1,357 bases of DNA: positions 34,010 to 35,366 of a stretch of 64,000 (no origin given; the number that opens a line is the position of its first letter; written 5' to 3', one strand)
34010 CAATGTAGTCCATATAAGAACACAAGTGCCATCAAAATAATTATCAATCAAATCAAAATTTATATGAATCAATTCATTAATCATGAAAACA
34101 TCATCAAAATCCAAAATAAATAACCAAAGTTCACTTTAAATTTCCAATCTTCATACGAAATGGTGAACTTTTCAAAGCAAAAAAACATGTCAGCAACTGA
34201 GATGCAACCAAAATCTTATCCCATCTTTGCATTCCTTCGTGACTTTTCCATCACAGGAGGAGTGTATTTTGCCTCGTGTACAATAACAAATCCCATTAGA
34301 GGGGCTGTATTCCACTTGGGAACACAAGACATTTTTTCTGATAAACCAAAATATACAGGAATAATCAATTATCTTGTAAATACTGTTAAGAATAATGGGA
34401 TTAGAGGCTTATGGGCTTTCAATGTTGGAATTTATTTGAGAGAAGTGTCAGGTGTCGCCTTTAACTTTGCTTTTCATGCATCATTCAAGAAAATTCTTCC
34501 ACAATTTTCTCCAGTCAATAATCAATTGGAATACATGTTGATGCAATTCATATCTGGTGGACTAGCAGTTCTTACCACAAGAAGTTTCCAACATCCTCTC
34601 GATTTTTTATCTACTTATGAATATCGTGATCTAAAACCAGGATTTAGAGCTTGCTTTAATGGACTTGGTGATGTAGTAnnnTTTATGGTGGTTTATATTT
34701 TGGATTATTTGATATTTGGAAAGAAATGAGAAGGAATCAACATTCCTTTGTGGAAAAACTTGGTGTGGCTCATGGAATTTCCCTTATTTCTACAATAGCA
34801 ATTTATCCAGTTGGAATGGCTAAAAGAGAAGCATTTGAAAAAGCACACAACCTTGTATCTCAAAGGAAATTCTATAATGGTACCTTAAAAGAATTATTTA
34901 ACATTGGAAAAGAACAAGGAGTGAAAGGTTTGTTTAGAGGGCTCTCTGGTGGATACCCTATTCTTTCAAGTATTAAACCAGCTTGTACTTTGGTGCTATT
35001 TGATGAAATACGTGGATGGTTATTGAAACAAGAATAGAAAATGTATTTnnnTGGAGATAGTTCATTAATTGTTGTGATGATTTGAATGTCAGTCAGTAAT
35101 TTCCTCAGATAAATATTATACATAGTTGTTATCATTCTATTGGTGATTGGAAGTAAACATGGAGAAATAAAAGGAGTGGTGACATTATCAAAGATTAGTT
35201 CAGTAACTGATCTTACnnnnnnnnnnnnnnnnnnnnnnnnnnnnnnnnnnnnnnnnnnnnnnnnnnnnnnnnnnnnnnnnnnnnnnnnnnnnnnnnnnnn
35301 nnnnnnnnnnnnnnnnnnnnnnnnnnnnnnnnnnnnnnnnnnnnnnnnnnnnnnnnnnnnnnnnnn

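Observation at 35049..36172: G-alpha-like protein with the catalytic Gln replaced (DAFGRR for DVGGQR), a degenerate NKxD and a frame break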

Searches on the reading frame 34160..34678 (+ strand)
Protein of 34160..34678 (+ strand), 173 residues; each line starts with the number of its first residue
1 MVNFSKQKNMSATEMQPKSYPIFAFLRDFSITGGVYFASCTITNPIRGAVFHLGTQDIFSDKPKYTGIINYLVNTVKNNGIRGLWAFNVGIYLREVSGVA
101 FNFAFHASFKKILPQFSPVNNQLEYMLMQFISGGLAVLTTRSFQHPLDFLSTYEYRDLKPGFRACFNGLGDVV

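Call 8: search_protein_families(library=pfam, proteins=[window:34160-34678:+], max_evalue=0.01)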
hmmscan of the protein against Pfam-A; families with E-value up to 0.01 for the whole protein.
seq(173 aa): 1 family
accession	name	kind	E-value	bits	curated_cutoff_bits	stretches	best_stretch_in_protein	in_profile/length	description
PF00153.32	Mito_carr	-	1.7e-08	34.5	22.3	1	28-114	8-93/96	Mitochondrial carrier protein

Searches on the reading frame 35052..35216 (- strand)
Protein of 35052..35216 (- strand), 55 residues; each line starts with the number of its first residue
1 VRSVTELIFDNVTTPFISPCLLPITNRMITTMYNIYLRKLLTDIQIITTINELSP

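Call 23: search_protein_families(library=pfam, proteins=[window:35052-35216:-], max_evalue=10)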
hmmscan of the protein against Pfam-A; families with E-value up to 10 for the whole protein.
seq(55 aa): 0 families
